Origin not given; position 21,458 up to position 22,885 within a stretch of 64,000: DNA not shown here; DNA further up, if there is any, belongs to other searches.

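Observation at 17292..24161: hgcAB (mercury-methylation corrinoid/ferredoxin pair) fully embedded in an ArsR-controlled arsenic operon between acr3 and arsP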

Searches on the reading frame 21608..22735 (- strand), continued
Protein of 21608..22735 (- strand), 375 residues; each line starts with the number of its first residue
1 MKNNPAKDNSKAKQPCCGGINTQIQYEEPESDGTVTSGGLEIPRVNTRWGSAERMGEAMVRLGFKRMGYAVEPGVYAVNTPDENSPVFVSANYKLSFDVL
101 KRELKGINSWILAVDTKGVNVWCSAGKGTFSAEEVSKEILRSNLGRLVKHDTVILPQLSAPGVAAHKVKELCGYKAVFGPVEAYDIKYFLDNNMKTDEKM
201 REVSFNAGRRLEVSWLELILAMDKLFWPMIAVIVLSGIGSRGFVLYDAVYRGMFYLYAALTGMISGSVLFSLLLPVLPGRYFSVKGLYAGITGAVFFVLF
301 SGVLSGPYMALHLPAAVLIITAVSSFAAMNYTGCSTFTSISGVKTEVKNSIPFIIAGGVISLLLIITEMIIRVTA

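Call 37: search_protein_families(library=ncbifam, proteins=[P0183, P0148, P0008, P0026, P0022], max_evalue=0.0001)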
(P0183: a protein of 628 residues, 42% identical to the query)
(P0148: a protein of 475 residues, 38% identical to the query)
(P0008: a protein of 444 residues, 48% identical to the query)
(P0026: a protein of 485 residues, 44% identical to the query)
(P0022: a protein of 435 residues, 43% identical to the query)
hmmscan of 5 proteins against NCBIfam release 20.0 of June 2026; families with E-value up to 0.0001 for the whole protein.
P0183 (628 aa): 46 families (the best 25 are shown)
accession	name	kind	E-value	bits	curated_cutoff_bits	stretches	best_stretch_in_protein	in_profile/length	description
NF040863.1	HgcA_corrinoid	equivalog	3.2e-138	460.3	275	1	301-626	1-324/325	mercury methylation corrinoid protein HgcA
NF008823.0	PRK11873.1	subfamily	5.4e-102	340.9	263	1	2-237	3-239/272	arsenite methyltransferase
NF043039.1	HgcAB_like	equivalog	2.3e-57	195.2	285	1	328-595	14-280/350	HgcAB-like fusion protein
NF047649.1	MTase_UXPK_star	exception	1.4e-56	191.6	460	1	2-225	9-227/283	methyltransferase/UXPK-star double selenoprotein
NF041537.1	ArsM_AhpD_UU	exception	1.4e-54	185.2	510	1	2-230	9-231/345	arsenite methyltransferase/AhpD domain selenoprotein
NF041536.1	ArsM_DUF2284_UU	exception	6.2e-49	166.6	575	1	45-230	45-231/459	arsenite methyltransferase/DUF2284 domain selenoprotein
NF040538.1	methyl_ArsM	equivalog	7e-43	147.1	500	2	140-254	167-282/356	arsinothricin biosynthesis methyltransferase ArsM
NF038099.1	AsSugarArsM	exception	1.6e-27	96.5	400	1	59-227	42-219/321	arsenosugar biosynthesis arsenite methyltransferase ArsM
NF040539.1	AST_met_ArsM_2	exception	1.3e-26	94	240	1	77-228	58-212/262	putative arsinothricin biosynthesis methyltransferase ArsM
NF045667.1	MTase_DVU1556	equivalog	8.4e-26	90.7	155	1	68-230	15-169/213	DVU_1556 family methyltransferase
NF003195.0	PRK04165.1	equivalog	2.2e-20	73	306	1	328-452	322-446/450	acetyl-CoA decarbonylase/synthase complex subunit gamma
NF043040.1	corrin_prot_MT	hypoth_equivalog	4.2e-15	55.8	180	1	74-193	40-161/216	corrinoid protein-associated methyltransferase CpaM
NF052510.1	methyltran_MpqE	exception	7.9e-15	54.9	335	1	68-179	39-151/234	methyl-plastoquinone biosynthesis methyltransferase MpqE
NF001244.0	PRK00216.1-5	equivalog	1.3e-14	54.1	216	1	71-183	44-157/236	bifunctional demethylmenaquinone methyltransferase/2-methoxy-6-polyprenyl-1,4-benzoquinol methylase UbiE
TIGR01934.1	MenG_MenH_UbiE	subfamily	1.9e-14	53.5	158.35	1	69-184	33-146/223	ubiquinone/menaquinone biosynthesis methyltransferase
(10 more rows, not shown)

P0148 (475 aa): 4 families
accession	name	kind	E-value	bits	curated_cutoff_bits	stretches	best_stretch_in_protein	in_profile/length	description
NF040863.1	HgcA_corrinoid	equivalog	1.9e-133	444.6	275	1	145-474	1-324/325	mercury methylation corrinoid protein HgcA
NF043039.1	HgcAB_like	equivalog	6.5e-60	203.6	285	1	168-443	10-280/350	HgcAB-like fusion protein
TIGR00412.2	redox_disulf_2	subfamily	1.1e-24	86.6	62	1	4-76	2-74/75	MTH895/ArsE family thioredoxin-like protein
NF003195.0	PRK04165.1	equivalog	1.4e-17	63.7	306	1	174-296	324-446/450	acetyl-CoA decarbonylase/synthase complex subunit gamma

P0008 (444 aa): 4 families
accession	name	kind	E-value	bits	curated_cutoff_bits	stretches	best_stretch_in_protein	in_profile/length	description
NF040863.1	HgcA_corrinoid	equivalog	4.4e-111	371.2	275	1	122-439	1-324/325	mercury methylation corrinoid protein HgcA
NF043039.1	HgcAB_like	equivalog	6.9e-56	190.3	285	1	151-404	16-276/350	HgcAB-like fusion protein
TIGR00412.2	redox_disulf_2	subfamily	3.3e-27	94.7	62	1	2-76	1-75/75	MTH895/ArsE family thioredoxin-like protein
NF003195.0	PRK04165.1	equivalog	3.9e-21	75.5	306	1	151-273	324-446/450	acetyl-CoA decarbonylase/synthase complex subunit gamma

P0026 (485 aa): 3 families
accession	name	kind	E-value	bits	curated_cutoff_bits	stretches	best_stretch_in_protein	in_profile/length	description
NF040863.1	HgcA_corrinoid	equivalog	4.4e-114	381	275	1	154-475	2-322/325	mercury methylation corrinoid protein HgcA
NF043039.1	HgcAB_like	equivalog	2.6e-58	198.3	285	1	178-445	12-279/350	HgcAB-like fusion protein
NF003195.0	PRK04165.1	equivalog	3.9e-20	72.2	306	1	169-306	308-448/450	acetyl-CoA decarbonylase/synthase complex subunit gamma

P0022 (435 aa): 3 families
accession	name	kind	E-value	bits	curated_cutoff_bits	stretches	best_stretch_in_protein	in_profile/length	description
NF040863.1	HgcA_corrinoid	equivalog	1.7e-113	379.1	275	1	103-425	1-322/325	mercury methylation corrinoid protein HgcA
NF043039.1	HgcAB_like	equivalog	1.6e-55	189.1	285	1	127-393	11-277/350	HgcAB-like fusion protein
NF003195.0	PRK04165.1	equivalog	5.3e-20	71.7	306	1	110-254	299-446/450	acetyl-CoA decarbonylase/synthase complex subunit gamma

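Call 38: find_encoding_contigs(protein=P0183, flank=10000, max_places=8)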
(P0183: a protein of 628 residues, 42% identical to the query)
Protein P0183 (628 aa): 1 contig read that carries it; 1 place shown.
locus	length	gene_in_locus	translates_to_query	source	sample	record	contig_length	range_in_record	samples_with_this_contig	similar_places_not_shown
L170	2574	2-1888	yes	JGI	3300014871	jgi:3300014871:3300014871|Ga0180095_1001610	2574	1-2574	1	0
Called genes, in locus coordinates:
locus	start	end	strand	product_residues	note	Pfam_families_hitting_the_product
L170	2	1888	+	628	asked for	PF01135:PCMT, PF01209:Ubie_methyltran, PF13489:Methyltransf_23, PF13649:Methyltransf_25, PF13847:Methyltransf_31, PF08241:Methyltransf_11, PF08242:Methyltransf_12, PF03599:CdhD, +2 more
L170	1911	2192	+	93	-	PF12838:Fer4_7 (weak), PF13183:Fer4_8 (faint), PF12837:Fer4_6 (weak), PF13237:Fer4_10, PF00037:Fer4 (weak), PF12838:Fer4_7, PF13187:Fer4_9, PF00037:Fer4 (weak), +5 more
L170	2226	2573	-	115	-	?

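Call 39: find_encoding_contigs(protein=P0148, flank=10000, max_places=6)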
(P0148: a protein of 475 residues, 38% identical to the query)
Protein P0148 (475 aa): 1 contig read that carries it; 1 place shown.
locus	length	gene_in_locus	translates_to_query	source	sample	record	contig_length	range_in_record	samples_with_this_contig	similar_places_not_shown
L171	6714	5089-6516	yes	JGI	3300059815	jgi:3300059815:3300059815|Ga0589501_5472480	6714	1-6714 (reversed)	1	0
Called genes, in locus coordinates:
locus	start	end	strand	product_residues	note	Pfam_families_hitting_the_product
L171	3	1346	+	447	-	?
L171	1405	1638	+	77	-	PF13192:Thioredoxin_3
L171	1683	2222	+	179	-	PF08859:DGC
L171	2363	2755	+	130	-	PF08859:DGC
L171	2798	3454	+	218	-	-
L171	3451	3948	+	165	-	-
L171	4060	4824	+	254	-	-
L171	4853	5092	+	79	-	-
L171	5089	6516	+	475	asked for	PF13192:Thioredoxin_3, PF03599:CdhD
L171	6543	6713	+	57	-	?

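Call 40: list_cluster_members(proteins=[P0183, P0148, P0008])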
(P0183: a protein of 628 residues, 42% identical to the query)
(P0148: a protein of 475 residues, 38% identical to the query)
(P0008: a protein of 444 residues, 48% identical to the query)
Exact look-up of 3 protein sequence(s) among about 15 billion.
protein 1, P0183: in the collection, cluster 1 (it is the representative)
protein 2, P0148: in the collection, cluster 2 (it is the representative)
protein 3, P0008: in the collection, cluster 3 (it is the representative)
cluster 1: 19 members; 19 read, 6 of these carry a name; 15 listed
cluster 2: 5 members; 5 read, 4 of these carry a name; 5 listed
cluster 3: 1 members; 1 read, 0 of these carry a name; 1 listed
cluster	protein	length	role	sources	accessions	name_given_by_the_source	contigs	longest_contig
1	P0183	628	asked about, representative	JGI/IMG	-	-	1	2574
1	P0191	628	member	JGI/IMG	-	SAM-dependent methyltransferase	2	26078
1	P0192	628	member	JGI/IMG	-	SAM-dependent methyltransferase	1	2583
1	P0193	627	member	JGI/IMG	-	SAM-dependent methyltransferase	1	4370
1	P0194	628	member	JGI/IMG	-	SAM-dependent methyltransferase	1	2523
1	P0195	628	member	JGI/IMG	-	SAM-dependent methyltransferase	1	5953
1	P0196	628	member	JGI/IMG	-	SAM-dependent methyltransferase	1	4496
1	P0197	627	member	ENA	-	-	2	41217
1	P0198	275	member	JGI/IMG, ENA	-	-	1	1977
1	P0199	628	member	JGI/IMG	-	-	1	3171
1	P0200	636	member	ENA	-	-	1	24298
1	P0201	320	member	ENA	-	-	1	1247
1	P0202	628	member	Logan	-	-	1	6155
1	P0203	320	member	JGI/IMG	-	-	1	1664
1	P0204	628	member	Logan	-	-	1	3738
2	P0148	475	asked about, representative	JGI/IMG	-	small redox-active disulfide protein 2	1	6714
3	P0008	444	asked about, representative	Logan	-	-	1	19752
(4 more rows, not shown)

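Call 41: find_encoding_contigs(protein=P0197, flank=10000, max_places=3)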
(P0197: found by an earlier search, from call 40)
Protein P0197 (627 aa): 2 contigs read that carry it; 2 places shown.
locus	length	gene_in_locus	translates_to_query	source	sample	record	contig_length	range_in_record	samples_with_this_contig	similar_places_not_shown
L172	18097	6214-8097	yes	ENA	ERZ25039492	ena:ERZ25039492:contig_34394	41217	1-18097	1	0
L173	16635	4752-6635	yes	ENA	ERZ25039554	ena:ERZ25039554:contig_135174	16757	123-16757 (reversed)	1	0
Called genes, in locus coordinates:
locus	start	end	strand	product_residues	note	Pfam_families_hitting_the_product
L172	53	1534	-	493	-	PF01564:Spermine_synth, PF02390:Methyltransf_4 (faint)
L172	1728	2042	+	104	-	PF02627:CMD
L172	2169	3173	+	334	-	PF18185:STALD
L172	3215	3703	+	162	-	PF08937:ThsB_TIR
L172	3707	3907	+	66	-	-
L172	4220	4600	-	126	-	PF02311:AraC_binding (weak), PF07883:Cupin_2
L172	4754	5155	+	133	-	PF00115:COX1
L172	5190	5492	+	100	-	PF07883:Cupin_2 (weak)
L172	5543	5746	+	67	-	PF08984:DUF1858 (faint), PF04405:ScdA_N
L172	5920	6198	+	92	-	PF04014:MazE_antitoxin (weak)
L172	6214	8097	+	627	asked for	PF01135:PCMT, PF01209:Ubie_methyltran, PF13489:Methyltransf_23, PF13649:Methyltransf_25, PF13847:Methyltransf_31, PF08241:Methyltransf_11, PF08242:Methyltransf_12, PF03599:CdhD, +2 more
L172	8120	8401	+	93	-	PF13484:Fer4_16 (faint), PF13534:Fer4_17 (faint), PF14697:Fer4_21 (faint), PF13237:Fer4_10, PF12797:Fer4_2 (faint), PF12838:Fer4_7, PF13187:Fer4_9, PF00037:Fer4 (weak), +2 more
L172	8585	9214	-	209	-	PF01625:PMSR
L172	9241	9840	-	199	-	PF01641:SelR, PF24046:At4g08330 (faint)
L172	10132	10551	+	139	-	-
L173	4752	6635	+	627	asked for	PF01135:PCMT, PF01209:Ubie_methyltran, PF13489:Methyltransf_23, PF13649:Methyltransf_25, PF13847:Methyltransf_31, PF08241:Methyltransf_11, PF08242:Methyltransf_12, PF03599:CdhD, +2 more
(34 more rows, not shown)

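Call 44: find_homologous_proteins(query=P0183)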
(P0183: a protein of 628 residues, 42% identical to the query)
Query P0183 (628 aa): 7816 proteins with E <= 0.001 among 8000 candidates; the best 120 are listed.
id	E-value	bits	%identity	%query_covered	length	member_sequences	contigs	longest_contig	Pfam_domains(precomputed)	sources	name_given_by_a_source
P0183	0.0e+0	1402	100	100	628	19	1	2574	PF13847.13,PF13489.13,PF06325.20,PF13649.13,PF00891.25,PF01135.26,PF01209.25,PF08241.19,PF08242.19,PF03599.23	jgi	-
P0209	0.0e+0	1081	89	87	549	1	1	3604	PF13847.13,PF13489.13,PF13649.13,PF01135.26,PF01209.25,PF08241.19,PF08242.19,PF03599.23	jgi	jgi:hypothetical protein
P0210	1.2e-235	802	97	60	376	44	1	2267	PF03599.23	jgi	-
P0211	8.3e-234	796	88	66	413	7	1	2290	PF03599.23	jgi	jgi:hypothetical protein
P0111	1.6e-217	742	90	60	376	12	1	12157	PF03599.23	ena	-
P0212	2.4e-215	735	88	59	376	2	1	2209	PF03599.23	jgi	jgi:hypothetical protein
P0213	6.7e-215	733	88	60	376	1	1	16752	PF03599.23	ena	-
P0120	7.1e-215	733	88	60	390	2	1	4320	PF03599.23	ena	-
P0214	1.2e-214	733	89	59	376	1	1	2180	PF03599.23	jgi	-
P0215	2.2e-214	732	89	60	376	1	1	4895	PF03599.23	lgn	-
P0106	1.1e-213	729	88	60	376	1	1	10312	PF03599.23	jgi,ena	-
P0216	1.9e-213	729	87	60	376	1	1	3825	PF03599.23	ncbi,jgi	jgi:hypothetical protein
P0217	2.8e-213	728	87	60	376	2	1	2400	PF03599.23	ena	-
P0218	6.2e-213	727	88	59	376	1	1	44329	PF03599.23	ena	-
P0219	1.7e-212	725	86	60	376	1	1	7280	PF03599.23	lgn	-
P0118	2.1e-202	692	84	60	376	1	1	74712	PF03599.23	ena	-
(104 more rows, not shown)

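Call 45: find_encoding_contigs(protein=P0118, flank=6000, max_places=2)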
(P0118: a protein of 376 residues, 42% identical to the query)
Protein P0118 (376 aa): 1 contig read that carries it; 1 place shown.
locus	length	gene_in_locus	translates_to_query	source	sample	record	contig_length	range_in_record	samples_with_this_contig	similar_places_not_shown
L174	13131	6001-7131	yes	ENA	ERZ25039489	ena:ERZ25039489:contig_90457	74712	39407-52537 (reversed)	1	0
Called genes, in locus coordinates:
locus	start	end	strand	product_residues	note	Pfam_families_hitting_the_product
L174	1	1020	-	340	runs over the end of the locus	PF08240:ADH_N, PF00107:ADH_zinc_N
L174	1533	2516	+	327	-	PF00291:PALP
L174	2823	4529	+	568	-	PF02730:AFOR_N, PF01314:AFOR_C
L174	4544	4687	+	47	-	PF00578:AhpC-TSA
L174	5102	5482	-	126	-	PF07883:Cupin_2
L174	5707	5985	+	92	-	PF04014:MazE_antitoxin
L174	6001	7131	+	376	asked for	PF03599:CdhD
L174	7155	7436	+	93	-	PF12838:Fer4_7 (weak), PF14697:Fer4_21 (faint), PF13237:Fer4_10, PF00037:Fer4 (weak), PF12837:Fer4_6 (weak), PF13187:Fer4_9, PF12797:Fer4_2 (weak), PF00037:Fer4 (weak), +3 more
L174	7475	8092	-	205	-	PF01625:PMSR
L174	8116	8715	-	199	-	PF01641:SelR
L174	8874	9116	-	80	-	PF13490:zf-HC2 (faint)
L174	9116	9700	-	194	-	PF04542:Sigma70_r2, PF08281:Sigma70_r4_2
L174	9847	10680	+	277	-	PF01134:GIDA (faint), PF01262:AlaDh_PNT_C (faint), PF03486:HI0933_like (faint), PF07992:Pyr_redox_2, PF12831:FAD_oxidored (weak), PF13450:NAD_binding_8 (faint), PF13738:Pyr_redox_3 (faint), PF00070:Pyr_redox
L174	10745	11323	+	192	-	PF02852:Pyr_redox_dim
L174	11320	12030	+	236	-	PF09335:VTT_dom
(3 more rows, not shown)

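Call 46: find_encoding_contigs(protein=P0210, flank=6000, max_places=3)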
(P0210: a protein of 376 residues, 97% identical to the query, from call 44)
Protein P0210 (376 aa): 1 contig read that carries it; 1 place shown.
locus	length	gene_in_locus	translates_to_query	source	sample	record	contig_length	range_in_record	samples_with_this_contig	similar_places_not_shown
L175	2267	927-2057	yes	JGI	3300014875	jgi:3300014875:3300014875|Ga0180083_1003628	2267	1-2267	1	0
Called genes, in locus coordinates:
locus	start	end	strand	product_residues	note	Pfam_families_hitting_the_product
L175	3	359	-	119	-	?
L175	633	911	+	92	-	PF04014:MazE_antitoxin (weak)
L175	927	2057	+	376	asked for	PF03599:CdhD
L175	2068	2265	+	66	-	?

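Call 59: search_protein_families(library=ncbifam, proteins=[L090:9559-9972:+, L090:11487-12431:+, L090:15137-15601:+, L090:15719-17020:+, L090:7129-7899:-, L171:2798-3454:+, L171:3451-3948:+, L171:4060-4824:+, L086:5636-6211:+, L171:3-1346:+], max_evalue=0.001)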
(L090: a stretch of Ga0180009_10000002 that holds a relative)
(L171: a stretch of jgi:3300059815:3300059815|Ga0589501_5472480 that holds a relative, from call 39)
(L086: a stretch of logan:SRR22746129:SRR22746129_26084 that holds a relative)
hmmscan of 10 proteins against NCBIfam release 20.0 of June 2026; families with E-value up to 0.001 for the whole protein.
L090:9559-9972:+ (137 aa): 7 families
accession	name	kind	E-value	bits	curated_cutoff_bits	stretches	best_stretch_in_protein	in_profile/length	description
NF045521.1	rhoda_near_glyco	subfamily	1.9e-09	37.5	145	1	24-121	25-121/144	rhodanese homology domain-containing protein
NF006444.0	PRK08762.1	equivalog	5.5e-09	35.1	449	1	15-120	14-119/387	molybdopterin-synthase adenylyltransferase MoeB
NF005902.0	PRK07878.1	equivalog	2.1e-07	30.2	647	1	21-110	295-383/392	adenylyltransferase/sulfurtransferase MoeZ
NF001195.0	PRK00162.1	equivalog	5.3e-07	29.9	102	1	21-114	10-102/108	thiosulfate sulfurtransferase GlpE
TIGR04271.1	ThiI_C_thiazole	equivalog_domain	3.5e-05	23.8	70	1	21-97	17-95/101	thiazole biosynthesis protein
NF005646.0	PRK07411.1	equivalog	4.7e-05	22.7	633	1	19-111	288-382/390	molybdopterin-synthase adenylyltransferase MoeB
NF041203.1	rhodanese_LYCAU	equivalog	0.0007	19.3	115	1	32-115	38-123/126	rhodanese-related (seleno)protein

L090:11487-12431:+ (314 aa): 10 families
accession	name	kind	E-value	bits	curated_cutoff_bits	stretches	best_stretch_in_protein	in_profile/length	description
TIGR01297.1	CDF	superfamily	3.1e-90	302.3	82.35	1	21-296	2-283/285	cation diffusion facilitator family transporter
NF002923.0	PRK03557.1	equivalog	1.7e-83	280.5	408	1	8-310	4-306/313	CDF family zinc transporter ZitB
NF033827.1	CDF_efflux_DmeF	equivalog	1.5e-40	139.5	250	2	10-150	3-145/309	CDF family Co(II)/Ni(II) efflux transporter DmeF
NF052621.1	MngEfTpMntE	equivalog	5e-29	101.6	500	1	27-296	9-282/293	manganese efflux transporter MntE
NF007064.0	PRK09509.1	equivalog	5.2e-25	88.1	447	1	28-284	17-275/300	CDF family cation-efflux transporter FieF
NF050169.1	CatEfflxFieF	equivalog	2e-22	79.7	420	1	31-281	14-267/282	cation efflux pump FieF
NF033615.1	CDF_MamM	equivalog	1.2e-21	77.1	350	1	25-285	13-277/290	magnetosome biogenesis CDF transporter MamM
NF033616.1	CDF_MamB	equivalog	1.3e-20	74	350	1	38-281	23-268/284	magnetosome biogenesis CDF transporter MamB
NF052602.1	Zn_efflux_Cdf31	equivalog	1.4e-16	60.8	460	1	16-298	2-292/299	CDF family zinc efflux transporter Cdf31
NF040994.1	MamV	equivalog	5.3e-14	52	500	1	40-292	30-284/319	CDF transporter MamV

L090:15137-15601:+ (154 aa): 0 families

L090:15719-17020:+ (433 aa): 0 families

L090:7129-7899:- (256 aa): 5 families
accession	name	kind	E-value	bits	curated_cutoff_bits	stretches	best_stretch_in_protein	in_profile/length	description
TIGR00633.1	xth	equivalog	9.8e-96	320.2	99.05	1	5-254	3-254/255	exodeoxyribonuclease III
TIGR00195.1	exoDNase_III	equivalog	3.8e-93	311.8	182.55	1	5-253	3-253/254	exodeoxyribonuclease III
NF010489.0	PRK13911.1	equivalog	3e-71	240.1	503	1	5-254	3-249/250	exodeoxyribonuclease III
NF008733.0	PRK11756.1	equivalog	2e-44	151.8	280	1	5-254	3-267/269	exodeoxyribonuclease III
NF003842.0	PRK05421.1-4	equivalog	4.2e-06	26.3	144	1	4-83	33-115/259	endonuclease/exonuclease/phosphatase family protein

L171:2798-3454:+ (218 aa): 1 family
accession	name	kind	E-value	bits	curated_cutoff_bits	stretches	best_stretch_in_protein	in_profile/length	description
NF040494.1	nitrored_ArsF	subfamily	8.6e-31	106.5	60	1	73-176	2-106/106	nitrophenyl compound nitroreductase subunit ArsF family protein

L171:3451-3948:+ (165 aa): 1 family
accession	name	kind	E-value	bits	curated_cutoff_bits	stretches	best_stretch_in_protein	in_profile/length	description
NF040494.1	nitrored_ArsF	subfamily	1e-31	109.5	60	1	54-157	1-105/106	nitrophenyl compound nitroreductase subunit ArsF family protein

L171:4060-4824:+ (254 aa): 1 family
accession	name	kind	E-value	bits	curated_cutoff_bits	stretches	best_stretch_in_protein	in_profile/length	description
NF040495.1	tranport_ArsG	equivalog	6.3e-83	277.6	200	1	6-245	5-224/225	aromatic aminobenezylarsenical efflux permease ArsG family transporter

L086:5636-6211:+ (191 aa): 1 family
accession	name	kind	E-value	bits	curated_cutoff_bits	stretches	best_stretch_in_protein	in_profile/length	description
NF040494.1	nitrored_ArsF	subfamily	7.9e-28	97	60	1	82-185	1-105/106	nitrophenyl compound nitroreductase subunit ArsF family protein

L171:3-1346:+ (447 aa): 2 families
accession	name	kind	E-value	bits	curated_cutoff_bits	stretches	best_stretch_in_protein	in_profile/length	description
NF033936.1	CuZnOut_SO0444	equivalog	5.8e-33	114.5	300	1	62-444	16-311/351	SO_0444 family Cu/Zn efflux transporter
NF040736.1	efflux_SaoE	equivalog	1.4e-31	110.1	325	2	56-178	20-139/352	efflux transporter SaoE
